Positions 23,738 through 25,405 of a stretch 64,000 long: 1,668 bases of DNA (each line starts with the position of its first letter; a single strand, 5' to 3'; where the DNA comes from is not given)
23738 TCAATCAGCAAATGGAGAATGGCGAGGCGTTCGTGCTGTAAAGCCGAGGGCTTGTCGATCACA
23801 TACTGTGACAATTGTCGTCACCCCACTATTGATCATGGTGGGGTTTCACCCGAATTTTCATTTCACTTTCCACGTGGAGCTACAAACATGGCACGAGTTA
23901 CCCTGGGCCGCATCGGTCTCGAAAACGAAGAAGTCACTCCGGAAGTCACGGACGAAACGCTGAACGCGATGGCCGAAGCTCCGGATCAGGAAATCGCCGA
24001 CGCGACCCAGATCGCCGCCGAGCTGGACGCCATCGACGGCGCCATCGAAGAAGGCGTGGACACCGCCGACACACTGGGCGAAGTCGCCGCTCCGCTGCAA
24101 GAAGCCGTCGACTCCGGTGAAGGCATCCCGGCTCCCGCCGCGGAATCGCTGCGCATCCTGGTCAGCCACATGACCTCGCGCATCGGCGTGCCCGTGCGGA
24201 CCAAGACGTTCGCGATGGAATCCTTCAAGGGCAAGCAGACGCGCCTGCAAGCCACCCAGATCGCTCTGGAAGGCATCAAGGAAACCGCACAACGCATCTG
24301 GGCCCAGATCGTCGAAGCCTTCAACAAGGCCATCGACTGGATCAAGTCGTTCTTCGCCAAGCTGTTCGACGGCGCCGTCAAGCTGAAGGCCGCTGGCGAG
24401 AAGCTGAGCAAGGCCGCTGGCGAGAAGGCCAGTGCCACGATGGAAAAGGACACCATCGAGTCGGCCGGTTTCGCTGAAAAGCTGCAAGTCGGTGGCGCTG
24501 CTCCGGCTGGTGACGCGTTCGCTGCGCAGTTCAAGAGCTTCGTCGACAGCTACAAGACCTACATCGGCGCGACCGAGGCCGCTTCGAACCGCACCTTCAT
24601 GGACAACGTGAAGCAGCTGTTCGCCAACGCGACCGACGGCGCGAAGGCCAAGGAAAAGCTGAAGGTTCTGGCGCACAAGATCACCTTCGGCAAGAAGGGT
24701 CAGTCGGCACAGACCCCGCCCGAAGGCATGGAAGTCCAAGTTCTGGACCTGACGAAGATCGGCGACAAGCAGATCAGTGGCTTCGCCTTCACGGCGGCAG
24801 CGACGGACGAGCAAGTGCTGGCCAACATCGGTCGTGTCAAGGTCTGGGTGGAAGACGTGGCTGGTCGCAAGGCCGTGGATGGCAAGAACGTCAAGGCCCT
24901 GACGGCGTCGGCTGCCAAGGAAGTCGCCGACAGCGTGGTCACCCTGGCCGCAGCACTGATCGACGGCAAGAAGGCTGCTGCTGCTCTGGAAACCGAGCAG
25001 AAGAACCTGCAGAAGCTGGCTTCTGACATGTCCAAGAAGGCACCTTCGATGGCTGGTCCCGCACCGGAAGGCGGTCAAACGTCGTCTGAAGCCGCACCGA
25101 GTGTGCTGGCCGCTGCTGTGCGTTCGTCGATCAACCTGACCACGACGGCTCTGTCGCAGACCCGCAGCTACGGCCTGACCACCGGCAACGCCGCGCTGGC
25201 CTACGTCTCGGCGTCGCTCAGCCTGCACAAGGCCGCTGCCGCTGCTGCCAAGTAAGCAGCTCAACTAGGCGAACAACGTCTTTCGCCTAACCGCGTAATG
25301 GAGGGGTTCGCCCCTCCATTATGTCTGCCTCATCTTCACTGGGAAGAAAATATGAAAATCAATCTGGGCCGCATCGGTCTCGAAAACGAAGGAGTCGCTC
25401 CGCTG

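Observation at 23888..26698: Gene-conversion tracts and a GC shift between adjacent paralogues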

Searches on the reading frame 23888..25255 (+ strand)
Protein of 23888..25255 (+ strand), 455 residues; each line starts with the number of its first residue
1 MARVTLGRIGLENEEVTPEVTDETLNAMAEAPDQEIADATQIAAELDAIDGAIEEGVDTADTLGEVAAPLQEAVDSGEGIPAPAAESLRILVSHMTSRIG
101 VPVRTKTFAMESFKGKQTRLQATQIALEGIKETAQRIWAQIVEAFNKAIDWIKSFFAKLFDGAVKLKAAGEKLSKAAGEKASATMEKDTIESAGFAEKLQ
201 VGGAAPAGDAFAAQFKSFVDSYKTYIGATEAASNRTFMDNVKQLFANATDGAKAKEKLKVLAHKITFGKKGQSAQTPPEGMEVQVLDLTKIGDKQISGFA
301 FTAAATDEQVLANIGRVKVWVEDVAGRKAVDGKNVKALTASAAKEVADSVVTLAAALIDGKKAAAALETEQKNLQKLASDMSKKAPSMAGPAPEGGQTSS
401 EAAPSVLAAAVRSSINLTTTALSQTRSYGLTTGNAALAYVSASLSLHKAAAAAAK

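Call 7: search_dna_similar(query=window:23888-25255:+, collection=phages, mode=protein, max_rows=30, max_evalue=0.001)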
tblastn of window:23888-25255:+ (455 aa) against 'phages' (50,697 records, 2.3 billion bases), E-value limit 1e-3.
Records with a match: 27; places in all: 28; records where one place covers at least 80% of the query: 0.
Best place of each record, by identity: <60% 27.
By first word of the organism name: Ralstonia 8; Serratia 7; Burkholderia 4; Vibrio 2; Escherichia 2; Pseudomonas 1; Bacillus 1; Pectobacterium 1; Xanthomonas 1.
By host as written in the record: Ralstonia solanacearum 3; Ralstonia pseudosolanacearum 3; Burkholderia glumae 3; Serratia marcescens 3; - 2; Serratia marcescens D1 2; Serratia marcescens wk2050 2; Escherichia coli 2; and 7 more.
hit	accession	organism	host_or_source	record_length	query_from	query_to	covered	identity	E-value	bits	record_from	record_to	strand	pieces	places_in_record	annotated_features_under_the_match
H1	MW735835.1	Pseudomonas phage pPa_SNUABM_DT01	Pseudomonas aeruginosa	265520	9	187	39%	31.7%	1e-7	61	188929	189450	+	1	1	putative internal head protein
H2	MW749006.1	Bacillus phage vB_BspM_AgentSmith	Bacillus sp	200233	15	175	35%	33.9%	2e-10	69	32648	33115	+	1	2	hypothetical protein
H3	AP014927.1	Ralstonia phage RSF1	Ralstonia solanacearum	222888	22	193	38%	31.7%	2e-12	76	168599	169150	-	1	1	hypothetical protein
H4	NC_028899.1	Ralstonia phage RSF1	Ralstonia solanacearum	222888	22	193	38%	31.7%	2e-12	76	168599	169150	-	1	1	internal head protein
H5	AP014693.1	Ralstonia phage RSL2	-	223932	22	193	38%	30.6%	2e-11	72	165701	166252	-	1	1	hypothetical protein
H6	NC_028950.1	Ralstonia phage RSL2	-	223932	22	193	38%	30.6%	2e-11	72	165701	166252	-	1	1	internal head protein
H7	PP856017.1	Burkholderia phage vB_BgluM-SURPRISE13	Burkholderia glumae LMG 2196 (= ATCC ...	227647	22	193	38%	30.6%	2e-9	66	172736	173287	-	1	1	phiKZ-like internal head family protein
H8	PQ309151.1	Ralstonia phage RsoM3USA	Ralstonia solanacearum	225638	22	190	37%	31.1%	2e-11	72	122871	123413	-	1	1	hypothetical protein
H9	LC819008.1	Ralstonia phage FLC4-4C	Ralstonia pseudosolanacearum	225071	22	190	37%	30.6%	3e-11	72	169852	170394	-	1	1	hypothetical protein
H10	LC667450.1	Burkholderia phage FLC8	Burkholderia glumae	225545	22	190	37%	30.6%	3e-11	72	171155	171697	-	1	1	hypothetical protein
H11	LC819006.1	Ralstonia phage FLC4-11C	Ralstonia pseudosolanacearum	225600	22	190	37%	30.6%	3e-11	72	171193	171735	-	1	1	hypothetical protein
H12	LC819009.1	Ralstonia phage FLC4-5C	Ralstonia pseudosolanacearum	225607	22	190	37%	30.6%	3e-11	72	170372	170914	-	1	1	hypothetical protein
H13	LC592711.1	Burkholderia phage FLC6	Burkholderia glumae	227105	22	190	37%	30.6%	3e-11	72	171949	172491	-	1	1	hypothetical protein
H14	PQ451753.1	Vibrio phage pVp-JHP1101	Vibrio parahaemolyticus SNUVpS-1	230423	14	187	38%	29.1%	9e-6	54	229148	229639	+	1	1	putative phiKZ-like internal head protein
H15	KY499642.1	Vibrio phage pVa-21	Vibrio alginolyticus rm-8403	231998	14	187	38%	29.1%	3e-5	52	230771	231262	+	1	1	hypothetical protein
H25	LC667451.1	Burkholderia phage FLC9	Burkholderia glumae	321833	35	177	31%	26.2%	5e-4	49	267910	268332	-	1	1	hypothetical protein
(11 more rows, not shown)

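Call 9: search_protein_families(library=pfam, proteins=[window:23888-25255:+], max_evalue=0.01)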
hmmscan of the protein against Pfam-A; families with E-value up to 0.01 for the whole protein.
window:23888-25255:+ (455 aa): 1 family
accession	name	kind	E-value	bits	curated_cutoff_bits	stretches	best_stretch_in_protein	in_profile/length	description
PF12699.13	phiKZ_IP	-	7e-35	121.4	27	1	42-442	2-387/387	phiKZ-like phage internal head proteins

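Call 10: search_protein_families(library=phrogs, proteins=[window:23888-25255:+], max_evalue=0.001)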
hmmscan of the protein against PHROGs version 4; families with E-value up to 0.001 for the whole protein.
window:23888-25255:+ (455 aa): 5 families
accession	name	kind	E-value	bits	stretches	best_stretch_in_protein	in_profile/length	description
phrog_2497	-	head and packaging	2.4e-25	90.5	1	7-448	20-439/455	internal head protein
phrog_6807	-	head and packaging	3.1e-11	44.1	1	22-184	73-232/462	internal head protein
phrog_5750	-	head and packaging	1.3e-08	35.7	1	10-375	14-360/414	internal head protein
phrog_37766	-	unknown function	8.1e-06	26.3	1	65-159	74-167/441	-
phrog_8282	-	head and packaging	5.3e-05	23.3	1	107-181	220-294/571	internal head protein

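Call 14: find_homologous_proteins(query=window:23888-25255:+, max_evalue=0.00001)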
Query window:23888-25255:+ (455 aa): 6 proteins with E <= 0.00001 among 8000 candidates.
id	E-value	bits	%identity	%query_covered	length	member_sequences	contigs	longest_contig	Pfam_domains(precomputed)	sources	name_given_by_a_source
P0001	1.9e-275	931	100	100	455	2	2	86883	PF12699.14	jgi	jgi:hypothetical protein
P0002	2.2e-223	760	85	100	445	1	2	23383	PF12699.14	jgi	jgi:hypothetical protein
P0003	2.1e-160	553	81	78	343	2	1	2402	PF12699.14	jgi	jgi:hypothetical protein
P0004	3.8e-126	440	53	98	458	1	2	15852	PF12699.14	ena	-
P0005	7.0e-71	258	39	97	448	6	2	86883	PF12699.14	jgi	jgi:division protein CdvB (Snf7/Vps24/ESCRT-III family)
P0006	6.3e-15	74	32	42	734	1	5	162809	PF12699.14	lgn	-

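Call 15: find_encoding_contigs(protein=P0002, flank=10000, max_places=4)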
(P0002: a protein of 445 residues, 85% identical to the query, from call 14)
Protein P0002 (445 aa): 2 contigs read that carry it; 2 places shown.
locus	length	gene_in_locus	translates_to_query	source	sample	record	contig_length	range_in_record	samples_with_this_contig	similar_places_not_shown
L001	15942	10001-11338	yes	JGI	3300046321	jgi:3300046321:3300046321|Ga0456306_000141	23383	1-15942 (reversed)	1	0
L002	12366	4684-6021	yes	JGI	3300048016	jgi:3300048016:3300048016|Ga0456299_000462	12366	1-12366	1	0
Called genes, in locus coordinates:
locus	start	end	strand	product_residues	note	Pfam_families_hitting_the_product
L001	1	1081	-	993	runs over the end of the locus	-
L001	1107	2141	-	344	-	PF23971:Phage_TTP_15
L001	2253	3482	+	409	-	-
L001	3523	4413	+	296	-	-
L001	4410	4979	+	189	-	PF25618:PhiKZ_gp91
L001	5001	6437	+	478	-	-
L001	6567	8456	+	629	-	PF12699:phiKZ_IP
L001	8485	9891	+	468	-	PF12699:phiKZ_IP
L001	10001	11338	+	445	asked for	PF12699:phiKZ_IP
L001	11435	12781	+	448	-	PF12699:phiKZ_IP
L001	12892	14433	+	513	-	-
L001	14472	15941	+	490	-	?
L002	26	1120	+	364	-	-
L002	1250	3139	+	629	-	PF12699:phiKZ_IP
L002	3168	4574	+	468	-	PF12699:phiKZ_IP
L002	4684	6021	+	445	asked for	PF12699:phiKZ_IP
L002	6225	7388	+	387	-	PF12699:phiKZ_IP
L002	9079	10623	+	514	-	PF12699:phiKZ_IP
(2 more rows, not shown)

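Call 16: find_encoding_contigs(protein=P0004, flank=10000, max_places=4)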
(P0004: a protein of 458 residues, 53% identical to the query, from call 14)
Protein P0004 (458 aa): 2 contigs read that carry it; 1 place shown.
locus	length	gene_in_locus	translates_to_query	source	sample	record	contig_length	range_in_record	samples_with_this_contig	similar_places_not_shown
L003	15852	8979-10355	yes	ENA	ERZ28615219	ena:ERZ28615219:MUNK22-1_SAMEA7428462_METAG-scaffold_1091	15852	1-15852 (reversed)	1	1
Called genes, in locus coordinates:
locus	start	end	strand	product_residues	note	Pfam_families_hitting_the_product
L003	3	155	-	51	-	?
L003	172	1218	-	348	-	PF23971:Phage_TTP_15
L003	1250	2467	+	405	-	-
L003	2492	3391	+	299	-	-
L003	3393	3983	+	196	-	PF25618:PhiKZ_gp91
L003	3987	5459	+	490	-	PF12699:phiKZ_IP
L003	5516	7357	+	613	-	PF12699:phiKZ_IP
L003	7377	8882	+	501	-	PF12699:phiKZ_IP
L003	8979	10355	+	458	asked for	PF12699:phiKZ_IP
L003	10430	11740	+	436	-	PF12699:phiKZ_IP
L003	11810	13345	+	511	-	-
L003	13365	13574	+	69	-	-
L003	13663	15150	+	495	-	PF24214:Phage_H_T_join_2, PF24215:H_T_assoc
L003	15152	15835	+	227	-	-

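Call 31: find_related_loci(query=A4, collection=viral_contigs, flank=6000)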
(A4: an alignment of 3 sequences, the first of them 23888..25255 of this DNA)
Query A4 (455 aa) in viral_contigs; peptide patterns used: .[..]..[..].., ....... (x = any residue, [..] = any of these).
135 stretches matched a pattern; 1 encode a relative of the query (tblastn E <= 1e-3); 1 distinct loci.
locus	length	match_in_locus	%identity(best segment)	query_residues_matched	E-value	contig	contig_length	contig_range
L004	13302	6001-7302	37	1-446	1e-62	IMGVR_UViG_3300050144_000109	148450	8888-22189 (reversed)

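Call 32: find_related_loci(query=A4, collection=metagenome_contigs, flank=6000)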
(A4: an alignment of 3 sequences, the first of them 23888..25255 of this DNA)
Query A4 (455 aa) in metagenome_contigs; peptide patterns used: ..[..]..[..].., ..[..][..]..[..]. (x = any residue, [..] = any of these).
181 stretches matched a pattern, but none encodes a relative of the query by tblastn (E <= 1e-3).

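Call 37: find_homologous_proteins(query=L003:11810-13345:+, max_evalue=1e-30)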
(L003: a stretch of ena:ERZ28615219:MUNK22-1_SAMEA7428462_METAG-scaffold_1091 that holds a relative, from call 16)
Query L003:11810-13345:+ (511 aa): 22 proteins with E <= 1e-30 among 6739 candidates.
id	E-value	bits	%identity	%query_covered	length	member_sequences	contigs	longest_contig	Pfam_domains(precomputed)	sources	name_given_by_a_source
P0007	0.0e+0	1161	100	100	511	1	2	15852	-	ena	-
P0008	1.0e-172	593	51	98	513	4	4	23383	-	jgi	jgi:hypothetical protein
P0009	3.2e-142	493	45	99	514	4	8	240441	-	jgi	jgi:hypothetical protein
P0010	2.5e-116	407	40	94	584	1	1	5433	-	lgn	-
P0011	1.4e-110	388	40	94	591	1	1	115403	-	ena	-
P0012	2.0e-109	385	38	94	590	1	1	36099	-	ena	-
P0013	2.9e-109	384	39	93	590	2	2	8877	-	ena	-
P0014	3.9e-109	384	39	99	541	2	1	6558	-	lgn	-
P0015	1.8e-107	378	38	94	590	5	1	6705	-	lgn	-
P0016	7.4e-107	376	37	98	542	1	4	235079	-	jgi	jgi:hypothetical protein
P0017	8.9e-107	376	39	99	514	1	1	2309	-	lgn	-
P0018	1.4e-104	368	37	99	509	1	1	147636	-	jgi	jgi:hypothetical protein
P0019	6.5e-104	366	37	98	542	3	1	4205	-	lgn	-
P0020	5.2e-101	357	36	99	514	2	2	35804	-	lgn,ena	-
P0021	2.1e-98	348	36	93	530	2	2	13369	-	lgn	-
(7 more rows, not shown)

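Call 38: find_encoding_contigs(protein=P0011, flank=10000, max_places=1)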
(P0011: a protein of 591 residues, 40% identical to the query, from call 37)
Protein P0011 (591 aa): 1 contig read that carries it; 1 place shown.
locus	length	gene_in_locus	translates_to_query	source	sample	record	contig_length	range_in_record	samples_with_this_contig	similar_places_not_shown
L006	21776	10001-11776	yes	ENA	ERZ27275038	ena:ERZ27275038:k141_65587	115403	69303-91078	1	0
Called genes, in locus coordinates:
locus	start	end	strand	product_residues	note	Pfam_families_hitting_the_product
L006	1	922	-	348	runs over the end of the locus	PF23971:Phage_TTP_15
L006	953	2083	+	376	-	-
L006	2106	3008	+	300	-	-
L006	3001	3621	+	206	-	PF25618:PhiKZ_gp91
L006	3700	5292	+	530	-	PF12699:phiKZ_IP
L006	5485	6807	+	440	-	PF12699:phiKZ_IP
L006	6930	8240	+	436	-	PF12699:phiKZ_IP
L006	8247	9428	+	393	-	PF12699:phiKZ_IP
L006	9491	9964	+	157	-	-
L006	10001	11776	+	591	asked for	-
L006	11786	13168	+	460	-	PF24214:Phage_H_T_join_2, PF24215:H_T_assoc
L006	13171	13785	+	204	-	-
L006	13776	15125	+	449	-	-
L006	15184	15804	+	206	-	-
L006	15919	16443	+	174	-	PF25613:DUF7941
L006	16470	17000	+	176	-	PF25613:DUF7941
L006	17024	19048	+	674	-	PF01391:Collagen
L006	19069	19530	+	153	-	-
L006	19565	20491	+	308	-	-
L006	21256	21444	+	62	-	-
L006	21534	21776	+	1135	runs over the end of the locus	-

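Call 39: find_encoding_contigs(protein=P0016, flank=10000, max_places=1)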
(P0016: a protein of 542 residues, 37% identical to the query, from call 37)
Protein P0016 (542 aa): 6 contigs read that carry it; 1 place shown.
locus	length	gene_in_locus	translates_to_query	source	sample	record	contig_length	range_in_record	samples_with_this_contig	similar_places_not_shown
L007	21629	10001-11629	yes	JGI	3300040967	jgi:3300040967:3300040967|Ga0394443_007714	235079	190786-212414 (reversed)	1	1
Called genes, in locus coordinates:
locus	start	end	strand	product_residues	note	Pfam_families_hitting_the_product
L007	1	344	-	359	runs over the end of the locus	PF23971:Phage_TTP_15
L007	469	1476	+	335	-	-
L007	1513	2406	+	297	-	-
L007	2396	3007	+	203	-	PF25618:PhiKZ_gp91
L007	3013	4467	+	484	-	PF12699:phiKZ_IP (weak)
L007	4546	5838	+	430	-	PF12699:phiKZ_IP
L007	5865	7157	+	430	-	PF12699:phiKZ_IP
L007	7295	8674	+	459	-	PF12699:phiKZ_IP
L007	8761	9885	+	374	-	-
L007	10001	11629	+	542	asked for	-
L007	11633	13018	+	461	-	PF24214:Phage_H_T_join_2, PF24215:H_T_assoc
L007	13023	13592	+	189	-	-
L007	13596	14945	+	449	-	-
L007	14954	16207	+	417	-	PF12699:phiKZ_IP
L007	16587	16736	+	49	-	-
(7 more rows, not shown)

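Call 40: find_encoding_contigs(protein=P0018, flank=10000, max_places=1)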
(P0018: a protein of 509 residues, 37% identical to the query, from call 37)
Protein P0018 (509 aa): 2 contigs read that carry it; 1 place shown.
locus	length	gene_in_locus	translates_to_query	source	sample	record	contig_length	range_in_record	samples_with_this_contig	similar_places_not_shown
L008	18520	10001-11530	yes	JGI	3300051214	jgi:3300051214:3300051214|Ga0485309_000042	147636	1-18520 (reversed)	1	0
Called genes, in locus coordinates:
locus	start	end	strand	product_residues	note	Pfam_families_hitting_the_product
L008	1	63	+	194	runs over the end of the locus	PF25618:PhiKZ_gp91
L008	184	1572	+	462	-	-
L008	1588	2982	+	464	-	-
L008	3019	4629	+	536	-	-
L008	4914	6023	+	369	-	PF12699:phiKZ_IP (faint)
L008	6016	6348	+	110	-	-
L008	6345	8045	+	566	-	PF12699:phiKZ_IP (weak)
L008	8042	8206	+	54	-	-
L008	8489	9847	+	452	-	PF12699:phiKZ_IP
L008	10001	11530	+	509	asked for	-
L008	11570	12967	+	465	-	PF24214:Phage_H_T_join_2, PF24215:H_T_assoc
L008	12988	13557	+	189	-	-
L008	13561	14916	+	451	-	-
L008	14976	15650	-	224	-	PF02223:Thymidylate_kin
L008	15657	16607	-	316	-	-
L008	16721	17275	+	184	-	PF05838:Glyco_hydro_108, PF09374:PG_binding_3 (weak)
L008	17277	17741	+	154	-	-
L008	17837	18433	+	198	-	-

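Call 45: get_annotated_region(hit=H4, flank=9000)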
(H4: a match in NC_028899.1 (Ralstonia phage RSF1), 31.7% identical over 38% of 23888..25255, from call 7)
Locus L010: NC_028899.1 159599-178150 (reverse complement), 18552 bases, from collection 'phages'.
description: Ralstonia phage RSF1 DNA, complete genome.
organism: Ralstonia phage RSF1 (NCBI taxid 1689679)
taxonomy: Viruses; Duplodnaviria; Heunggongvirae; Uroviricota; Caudoviricetes; Chiangmaivirus; Chiangmaivirus RSF1
host: Ralstonia solanacearum; source: -; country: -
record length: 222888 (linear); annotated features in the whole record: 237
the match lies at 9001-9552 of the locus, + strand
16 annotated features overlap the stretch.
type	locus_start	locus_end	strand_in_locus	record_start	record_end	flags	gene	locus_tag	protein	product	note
CDS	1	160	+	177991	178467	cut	-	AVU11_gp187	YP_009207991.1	hypothetical protein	ORF187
CDS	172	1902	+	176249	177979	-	-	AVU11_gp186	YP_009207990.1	hypothetical protein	ORF186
CDS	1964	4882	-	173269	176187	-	-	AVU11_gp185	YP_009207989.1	putative virion stractural protein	ORF185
CDS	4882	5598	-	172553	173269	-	-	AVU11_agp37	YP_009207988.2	putative virion stractural protein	ORF184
CDS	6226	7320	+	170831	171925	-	-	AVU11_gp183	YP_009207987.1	hypothetical protein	ORF183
CDS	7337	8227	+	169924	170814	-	-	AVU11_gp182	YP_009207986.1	putative virion stractural protein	ORF182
CDS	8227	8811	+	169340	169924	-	-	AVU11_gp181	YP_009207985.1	virion structural protein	ORF181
CDS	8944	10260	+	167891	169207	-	-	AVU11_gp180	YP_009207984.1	internal head protein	ORF180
CDS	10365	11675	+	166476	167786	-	-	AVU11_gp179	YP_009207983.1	hypothetical protein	ORF179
CDS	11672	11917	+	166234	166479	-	-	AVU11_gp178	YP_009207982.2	hypothetical protein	ORF178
CDS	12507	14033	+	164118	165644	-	-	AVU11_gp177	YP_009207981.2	hypothetical protein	ORF177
CDS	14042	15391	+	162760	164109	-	-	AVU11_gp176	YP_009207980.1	virion structural protein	ORF176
CDS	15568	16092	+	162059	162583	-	-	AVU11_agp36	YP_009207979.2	hypothetical protein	ORF175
CDS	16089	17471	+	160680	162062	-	-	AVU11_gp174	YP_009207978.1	hypothetical protein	ORF174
CDS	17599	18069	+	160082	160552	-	-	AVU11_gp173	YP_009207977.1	hypothetical protein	ORF173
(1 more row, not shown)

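Call 46: get_annotated_region(hit=H25, flank=9000)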
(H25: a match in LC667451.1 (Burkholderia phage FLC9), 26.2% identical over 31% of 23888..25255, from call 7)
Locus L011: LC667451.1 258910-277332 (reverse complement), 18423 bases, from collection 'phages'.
description: Burkholderia phage FLC9 DNA, complete genome.
organism: Burkholderia phage FLC9 (NCBI taxid 2906467)
taxonomy: Viruses; Duplodnaviria; Heunggongvirae; Uroviricota; Caudoviricetes
host: Burkholderia glumae; source: -; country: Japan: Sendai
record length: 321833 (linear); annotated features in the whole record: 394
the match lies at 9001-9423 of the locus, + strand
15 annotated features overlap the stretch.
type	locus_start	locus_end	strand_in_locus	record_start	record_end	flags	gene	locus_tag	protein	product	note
CDS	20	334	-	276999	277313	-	-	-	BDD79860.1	hypothetical protein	FLC9_gp341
CDS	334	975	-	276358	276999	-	-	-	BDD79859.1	hypothetical protein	FLC9_gp340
CDS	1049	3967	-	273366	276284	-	-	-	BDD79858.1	hypothetical protein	FLC9_gp339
CDS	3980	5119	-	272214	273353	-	-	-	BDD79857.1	hypothetical protein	FLC9_gp338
CDS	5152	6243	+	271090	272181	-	-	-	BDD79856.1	hypothetical protein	FLC9_gp337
CDS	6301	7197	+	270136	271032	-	-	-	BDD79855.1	hypothetical protein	FLC9_gp336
CDS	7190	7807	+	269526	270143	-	-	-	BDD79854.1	hypothetical protein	FLC9_gp335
CDS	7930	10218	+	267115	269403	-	-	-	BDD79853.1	hypothetical protein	FLC9_gp334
CDS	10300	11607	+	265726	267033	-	-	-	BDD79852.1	hypothetical protein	FLC9_gp333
CDS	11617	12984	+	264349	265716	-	-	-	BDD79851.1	hypothetical protein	FLC9_gp332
CDS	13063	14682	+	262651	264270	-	-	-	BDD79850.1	hypothetical protein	FLC9_gp331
CDS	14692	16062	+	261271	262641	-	-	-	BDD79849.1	hypothetical protein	FLC9_gp330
CDS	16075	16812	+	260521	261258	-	-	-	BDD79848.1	hypothetical protein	FLC9_gp329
CDS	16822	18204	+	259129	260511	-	-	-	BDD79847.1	hypothetical protein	FLC9_gp328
CDS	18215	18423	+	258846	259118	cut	-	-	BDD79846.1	hypothetical protein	FLC9_gp327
